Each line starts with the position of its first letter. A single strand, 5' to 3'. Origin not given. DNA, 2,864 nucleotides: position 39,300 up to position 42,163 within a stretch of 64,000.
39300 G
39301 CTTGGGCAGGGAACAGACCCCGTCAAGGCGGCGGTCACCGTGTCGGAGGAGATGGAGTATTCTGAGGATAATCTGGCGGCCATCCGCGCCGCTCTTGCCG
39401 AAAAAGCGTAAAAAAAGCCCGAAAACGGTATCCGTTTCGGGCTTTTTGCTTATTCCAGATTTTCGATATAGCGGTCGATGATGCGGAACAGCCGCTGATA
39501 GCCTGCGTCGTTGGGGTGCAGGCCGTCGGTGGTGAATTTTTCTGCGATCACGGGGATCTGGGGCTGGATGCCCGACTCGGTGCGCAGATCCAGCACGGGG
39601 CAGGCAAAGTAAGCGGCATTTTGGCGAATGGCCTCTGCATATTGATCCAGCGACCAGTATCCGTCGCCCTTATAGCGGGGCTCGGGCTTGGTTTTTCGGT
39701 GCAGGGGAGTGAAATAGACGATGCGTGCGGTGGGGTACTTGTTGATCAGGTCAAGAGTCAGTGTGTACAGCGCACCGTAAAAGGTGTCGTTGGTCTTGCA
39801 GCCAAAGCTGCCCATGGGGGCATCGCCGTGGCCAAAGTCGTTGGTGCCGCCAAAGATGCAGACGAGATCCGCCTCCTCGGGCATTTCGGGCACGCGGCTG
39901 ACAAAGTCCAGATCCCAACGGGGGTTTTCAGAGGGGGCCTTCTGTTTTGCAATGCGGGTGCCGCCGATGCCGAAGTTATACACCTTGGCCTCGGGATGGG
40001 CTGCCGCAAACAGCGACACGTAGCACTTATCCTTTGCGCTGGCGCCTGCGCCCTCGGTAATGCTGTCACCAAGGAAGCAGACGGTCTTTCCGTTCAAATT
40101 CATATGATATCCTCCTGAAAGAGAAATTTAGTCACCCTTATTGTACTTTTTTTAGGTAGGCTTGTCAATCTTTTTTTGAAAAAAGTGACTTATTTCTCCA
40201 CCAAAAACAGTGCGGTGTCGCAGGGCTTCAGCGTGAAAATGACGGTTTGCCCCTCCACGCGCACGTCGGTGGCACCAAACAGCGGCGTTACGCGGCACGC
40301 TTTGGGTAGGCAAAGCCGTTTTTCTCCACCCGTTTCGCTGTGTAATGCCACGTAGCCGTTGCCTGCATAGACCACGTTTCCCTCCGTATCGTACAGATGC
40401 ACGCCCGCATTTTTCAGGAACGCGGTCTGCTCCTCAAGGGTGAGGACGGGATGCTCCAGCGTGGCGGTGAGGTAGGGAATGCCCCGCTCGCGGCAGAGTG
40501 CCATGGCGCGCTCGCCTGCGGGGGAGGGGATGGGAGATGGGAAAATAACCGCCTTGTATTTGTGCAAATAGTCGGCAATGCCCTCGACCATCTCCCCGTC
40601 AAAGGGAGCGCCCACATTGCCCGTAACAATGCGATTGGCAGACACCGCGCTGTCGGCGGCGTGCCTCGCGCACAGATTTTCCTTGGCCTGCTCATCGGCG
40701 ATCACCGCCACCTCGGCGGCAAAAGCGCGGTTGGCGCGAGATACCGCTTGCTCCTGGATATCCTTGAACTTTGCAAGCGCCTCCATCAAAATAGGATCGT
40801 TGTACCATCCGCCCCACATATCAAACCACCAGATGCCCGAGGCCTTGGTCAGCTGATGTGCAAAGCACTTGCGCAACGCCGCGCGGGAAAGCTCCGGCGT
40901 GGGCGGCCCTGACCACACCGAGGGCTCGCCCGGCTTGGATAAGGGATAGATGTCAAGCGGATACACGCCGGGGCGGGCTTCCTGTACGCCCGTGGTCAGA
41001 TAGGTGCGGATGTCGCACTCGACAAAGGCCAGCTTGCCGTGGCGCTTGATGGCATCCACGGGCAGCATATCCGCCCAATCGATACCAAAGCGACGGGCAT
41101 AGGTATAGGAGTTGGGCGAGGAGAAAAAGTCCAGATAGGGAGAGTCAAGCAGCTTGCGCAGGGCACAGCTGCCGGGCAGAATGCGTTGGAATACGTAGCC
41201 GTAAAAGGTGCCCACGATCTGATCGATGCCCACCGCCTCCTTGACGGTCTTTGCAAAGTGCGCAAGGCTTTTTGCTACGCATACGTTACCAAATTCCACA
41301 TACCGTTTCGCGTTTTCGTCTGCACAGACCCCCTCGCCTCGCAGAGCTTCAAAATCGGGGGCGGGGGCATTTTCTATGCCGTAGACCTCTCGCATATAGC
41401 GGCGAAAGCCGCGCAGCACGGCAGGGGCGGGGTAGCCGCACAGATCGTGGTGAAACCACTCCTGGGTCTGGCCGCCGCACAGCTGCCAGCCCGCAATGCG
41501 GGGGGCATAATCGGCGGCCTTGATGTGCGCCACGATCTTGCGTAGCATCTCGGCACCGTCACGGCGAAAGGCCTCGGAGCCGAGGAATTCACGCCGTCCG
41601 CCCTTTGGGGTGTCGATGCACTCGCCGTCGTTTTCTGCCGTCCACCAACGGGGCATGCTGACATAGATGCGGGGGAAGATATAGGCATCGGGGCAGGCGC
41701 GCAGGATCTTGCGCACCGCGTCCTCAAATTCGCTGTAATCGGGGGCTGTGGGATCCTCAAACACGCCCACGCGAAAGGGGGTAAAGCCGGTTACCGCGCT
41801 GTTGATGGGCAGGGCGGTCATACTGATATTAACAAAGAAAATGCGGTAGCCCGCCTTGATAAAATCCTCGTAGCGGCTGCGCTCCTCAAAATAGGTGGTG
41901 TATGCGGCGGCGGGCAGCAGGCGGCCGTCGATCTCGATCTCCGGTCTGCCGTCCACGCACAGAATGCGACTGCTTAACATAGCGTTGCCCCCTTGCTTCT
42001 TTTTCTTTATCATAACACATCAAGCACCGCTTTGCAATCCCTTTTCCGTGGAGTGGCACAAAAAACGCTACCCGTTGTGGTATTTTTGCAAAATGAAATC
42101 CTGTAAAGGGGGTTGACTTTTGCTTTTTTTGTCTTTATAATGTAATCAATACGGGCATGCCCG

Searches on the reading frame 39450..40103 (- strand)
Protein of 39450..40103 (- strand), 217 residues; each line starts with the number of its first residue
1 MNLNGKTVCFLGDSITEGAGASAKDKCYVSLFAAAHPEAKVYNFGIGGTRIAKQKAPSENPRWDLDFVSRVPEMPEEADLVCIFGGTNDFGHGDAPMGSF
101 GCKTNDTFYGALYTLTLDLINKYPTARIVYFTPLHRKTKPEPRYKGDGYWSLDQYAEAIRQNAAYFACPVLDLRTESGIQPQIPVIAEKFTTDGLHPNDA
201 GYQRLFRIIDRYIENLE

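Call 66: search_protein_families(library=pfam, proteins=[window:39450-40103:-], max_evalue=0.001)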
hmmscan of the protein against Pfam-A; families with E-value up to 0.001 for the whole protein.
window:39450-40103:- (217 aa): 2 families
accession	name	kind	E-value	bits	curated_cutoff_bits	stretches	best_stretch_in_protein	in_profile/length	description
PF13472.12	Lipase_GDSL_2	-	8.8e-27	95.2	32.9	1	10-204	1-178/178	GDSL-like Lipase/Acylhydrolase family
PF00657.28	Lipase_GDSL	-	2e-13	51.4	23.6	1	9-207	2-206/208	GDSL-like Lipase/Acylhydrolase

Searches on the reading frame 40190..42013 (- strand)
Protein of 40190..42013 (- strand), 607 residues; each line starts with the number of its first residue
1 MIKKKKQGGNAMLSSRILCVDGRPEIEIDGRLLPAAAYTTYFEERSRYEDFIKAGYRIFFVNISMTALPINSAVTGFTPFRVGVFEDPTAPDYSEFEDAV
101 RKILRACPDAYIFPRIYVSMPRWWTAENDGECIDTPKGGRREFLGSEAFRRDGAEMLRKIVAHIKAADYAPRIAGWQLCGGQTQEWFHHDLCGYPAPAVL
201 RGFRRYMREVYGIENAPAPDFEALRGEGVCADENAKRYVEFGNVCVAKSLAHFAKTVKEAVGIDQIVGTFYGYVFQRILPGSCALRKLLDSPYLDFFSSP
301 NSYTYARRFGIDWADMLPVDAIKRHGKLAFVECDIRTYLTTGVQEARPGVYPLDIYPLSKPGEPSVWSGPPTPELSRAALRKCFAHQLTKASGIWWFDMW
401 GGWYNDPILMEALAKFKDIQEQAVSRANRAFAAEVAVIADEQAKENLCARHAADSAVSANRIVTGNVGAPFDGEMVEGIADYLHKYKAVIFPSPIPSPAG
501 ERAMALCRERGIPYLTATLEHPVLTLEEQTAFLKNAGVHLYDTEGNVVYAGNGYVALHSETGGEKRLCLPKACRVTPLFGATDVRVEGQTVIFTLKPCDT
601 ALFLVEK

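Call 3: search_protein_families(library=pfam, proteins=[window:40190-42013:-])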
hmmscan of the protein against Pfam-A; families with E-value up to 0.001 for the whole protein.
window:40190-42013:- (607 aa): 0 families

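Call 7: search_protein_families(library=ncbifam, proteins=[window:40190-42013:-], max_evalue=0.01)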
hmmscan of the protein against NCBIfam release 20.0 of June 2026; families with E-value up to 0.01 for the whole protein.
window:40190-42013:- (607 aa): 0 families

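Call 35: search_solved_structures(query=window:40190-42013:-, max_evalue=1)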
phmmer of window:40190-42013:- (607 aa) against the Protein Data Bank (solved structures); distinct sequences matched with E-value up to 1: 5.
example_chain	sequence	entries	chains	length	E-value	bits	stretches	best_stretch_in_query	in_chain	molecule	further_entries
4adb_A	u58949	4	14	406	0.096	14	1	202-323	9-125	SUCCINYLORNITHINE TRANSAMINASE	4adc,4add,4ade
3auz_A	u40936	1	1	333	0.53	11.6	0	39-129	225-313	DNA double-strand break repair protein mre11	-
4tug_C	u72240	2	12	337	0.54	11.6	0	39-129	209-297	DNA double-strand break repair protein Mre11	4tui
3av0_A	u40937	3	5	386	0.78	11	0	39-129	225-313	DNA double-strand break repair protein mre11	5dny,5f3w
4u32_X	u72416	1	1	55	1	10.7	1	110-136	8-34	Kunitz-type protease inhibitor 2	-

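Call 51: find_homologous_proteins(query=window:40190-42013:-, max_evalue=0.001)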
Query window:40190-42013:- (607 aa): 706 proteins with E <= 0.001 among 8000 candidates; the best 120 are listed.
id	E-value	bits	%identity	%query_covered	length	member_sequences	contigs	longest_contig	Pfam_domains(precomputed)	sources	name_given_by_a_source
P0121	0.0e+0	1402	100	98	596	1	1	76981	-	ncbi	-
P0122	0.0e+0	1181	84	98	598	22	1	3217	-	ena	-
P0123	0.0e+0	1178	84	98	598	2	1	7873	-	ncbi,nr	ncbi:MAG: hypothetical protein IKM08_09565 [Clostridia bacterium]|nr:hypothetical protein [Clostridi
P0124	0.0e+0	1139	80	98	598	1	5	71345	-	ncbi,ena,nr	ncbi:MAG: hypothetical protein IJY50_02710 [Clostridia bacterium]|nr:hypothetical protein [Clostridi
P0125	0.0e+0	1138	80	98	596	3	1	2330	-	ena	-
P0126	0.0e+0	1112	79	98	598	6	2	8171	-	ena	-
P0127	0.0e+0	1037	74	98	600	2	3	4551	-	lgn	-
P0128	3.0e-285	965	79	85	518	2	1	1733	-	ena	-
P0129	3.4e-233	794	59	98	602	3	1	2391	-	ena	-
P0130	1.9e-228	778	58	98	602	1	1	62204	-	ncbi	-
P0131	3.8e-225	767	58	98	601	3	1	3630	-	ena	-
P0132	3.5e-222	757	57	100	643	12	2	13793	-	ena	-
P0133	1.3e-221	755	57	98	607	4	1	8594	-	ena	-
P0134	1.4e-220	752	57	98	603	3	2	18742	-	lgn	-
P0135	1.5e-220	752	57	98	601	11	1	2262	-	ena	-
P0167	1.1e-211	722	55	98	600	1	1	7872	PF02449.22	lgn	-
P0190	9.7e-208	709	53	98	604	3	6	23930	PF02449.22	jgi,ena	-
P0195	2.8e-207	708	53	98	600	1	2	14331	PF02449.22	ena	-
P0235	2.6e-201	688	54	98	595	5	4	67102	PF02449.22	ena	-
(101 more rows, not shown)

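Call 52: find_encoding_contigs(protein=P0121, flank=10000, max_places=2)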
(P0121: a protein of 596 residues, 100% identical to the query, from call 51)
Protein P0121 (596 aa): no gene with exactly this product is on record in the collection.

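Call 81: search_solved_structures(query=A3, max_evalue=1)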
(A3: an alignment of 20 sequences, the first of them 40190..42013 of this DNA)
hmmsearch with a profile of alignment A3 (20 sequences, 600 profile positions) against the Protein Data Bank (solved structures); distinct sequences matched with E-value up to 1: 5.
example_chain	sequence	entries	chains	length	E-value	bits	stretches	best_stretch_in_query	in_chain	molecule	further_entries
5xb7_A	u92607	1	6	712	0.00041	22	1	79-268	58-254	Beta-galactosidase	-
6lvw_A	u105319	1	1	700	0.0014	20.3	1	67-202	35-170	Beta-galactosidase Bga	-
1kwg_A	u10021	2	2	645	0.34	12.4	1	110-205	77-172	BETA-GALACTOSIDASE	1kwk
6az3_S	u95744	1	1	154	0.67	11.4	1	126-177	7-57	60S ribosomal protein L21, putative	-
3jcs_S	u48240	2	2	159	0.7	11.3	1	126-177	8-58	ribosomal protein L21e | eL21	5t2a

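Call 89: predict_structure(alignment_id=A3)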
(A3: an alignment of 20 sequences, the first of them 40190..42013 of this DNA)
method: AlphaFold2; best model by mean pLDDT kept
length: 607 residues; sequences in the alignment: 20
mean_pLDDT: 85.6   pTM: 0.90
mean pLDDT of the five models: 85.6, 84.7, 82.2, 81.3, 78.6
residues with pLDDT >= 90: 327; 70-90: 201; 50-70: 62; < 50: 17
segments of 3 or more residues with pLDDT < 50: 1-9, 306-311
pLDDT, mean of each block of 10 residues (from residue 1): 37 89 88 90 87 94 90 76 93 97 97 96 93 83 92 98 97 95 76 78 94 89 86 89 92 96 90 68 86 92 54 73 93 67 76 66 55 66 89 85 67 89 65 90 87 83 89 90 94 92 97 95 93 96 92 90 94 92 95 92 90
secondary structure, 60 per line:
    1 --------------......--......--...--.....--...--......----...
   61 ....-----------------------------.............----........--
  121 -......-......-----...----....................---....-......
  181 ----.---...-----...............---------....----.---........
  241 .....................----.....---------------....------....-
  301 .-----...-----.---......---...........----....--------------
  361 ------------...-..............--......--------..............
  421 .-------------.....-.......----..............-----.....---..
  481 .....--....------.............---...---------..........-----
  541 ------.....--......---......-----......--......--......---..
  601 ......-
elements in order: E15-20 E23-28 E31-33 E36-40 H48-53 E58-64 H94-106 E111-118 H122-127 E132-134 E140-142 H147-166 E175-180 H197-211 H221-224 H233-261 E266-270 H286-289 E296-299 H319-324 E328-334 H335-338 H343-346 H377-390 E393-398 H407-421 E435-439 H441-446 H452-465 E471-475 H479-485 E488-491 H498-510 E514-516 H526-535 E547-551 E554-559 E563-568 E574-579 E582-587 E590-595 E599-606

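Call 91: fold_search(model_id=the predicted structure, library=pdb)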
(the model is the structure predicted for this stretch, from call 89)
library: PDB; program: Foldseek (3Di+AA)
matches with E <= 10: 1148; with E <= 0.001: 215
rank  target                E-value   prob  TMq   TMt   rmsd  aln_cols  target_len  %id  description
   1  5xb7_B                1.0e-15  1.00  0.62  0.56   7.2       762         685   14  GH42 alpha-L-arabinopyranosidase from Bifidobacterium animalis subsp. lactis Bl-04 (released 2017-11-01)
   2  5xb7_A                1.7e-15  1.00  0.62  0.56   6.9       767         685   14  GH42 alpha-L-arabinopyranosidase from Bifidobacterium animalis subsp. lactis Bl-04 (released 2017-11-01)
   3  1kwg                  1.7e-15  1.00  0.59  0.56   6.8       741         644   13  Crystal structure of Thermus thermophilus A4 beta-galactosidase (released 2002-09-18)
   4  5xb7_E                2.3e-15  1.00  0.62  0.56   6.9       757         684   14  GH42 alpha-L-arabinopyranosidase from Bifidobacterium animalis subsp. lactis Bl-04 (released 2017-11-01)
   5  4uoz_A                2.5e-15  1.00  0.59  0.53   8.1       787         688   12  beta-(1,6)-galactosidase from Bifidobacterium animalis subsp. lactis Bl-04 nucleophile mutant E324A in complex with ga (released 2014-10-15)
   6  5xb7_F                2.6e-15  1.00  0.63  0.55   7.2       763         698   14  GH42 alpha-L-arabinopyranosidase from Bifidobacterium animalis subsp. lactis Bl-04 (released 2017-11-01)
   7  5xb7_C                6.0e-15  1.00  0.63  0.57   6.8       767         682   14  GH42 alpha-L-arabinopyranosidase from Bifidobacterium animalis subsp. lactis Bl-04 (released 2017-11-01)
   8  5xb7_D                7.4e-15  1.00  0.62  0.56   6.8       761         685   13  GH42 alpha-L-arabinopyranosidase from Bifidobacterium animalis subsp. lactis Bl-04 (released 2017-11-01)
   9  6y2k                  2.5e-14  1.00  0.58  0.55   7.5       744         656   11  Crystal structure of beta-galactosidase from the psychrophilic Marinomonas ef1 (released 2020-05-20)
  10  8ibt_A                6.8e-14  1.00  0.60  0.54   7.8       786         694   12  Crystal structure of GH42 beta-galactosidase BiBga42A from Bifidobacterium longum subspecies infantis E318S mutant in  (released 2023-06-07)
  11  4uzs_C                7.2e-14  1.00  0.60  0.54   7.7       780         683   10  Crystal structure of Bifidobacterium bifidum beta-galactosidase (released 2015-09-30)
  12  6lvw                  9.4e-14  1.00  0.59  0.55   6.7       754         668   14  Polyextremophilic Beta-galactosidase from the Antarctic haloarchaeon Halorubrum lacusprofundi (released 2020-10-28)
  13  4uzs_A                1.9e-13  1.00  0.59  0.53   7.8       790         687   11  Crystal structure of Bifidobacterium bifidum beta-galactosidase (released 2015-09-30)
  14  3tts_A                2.0e-13  1.00  0.60  0.55   6.5       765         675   14  Crystal structure of beta-galactosidase from Bacillus circulans sp. alkalophilus (released 2012-03-21)
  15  4uni_B                2.4e-13  1.00  0.59  0.53   8.2       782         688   14  beta-(1,6)-galactosidase from Bifidobacterium animalis subsp. lactis Bl-04 in complex with galactose (released 2014-10-15)
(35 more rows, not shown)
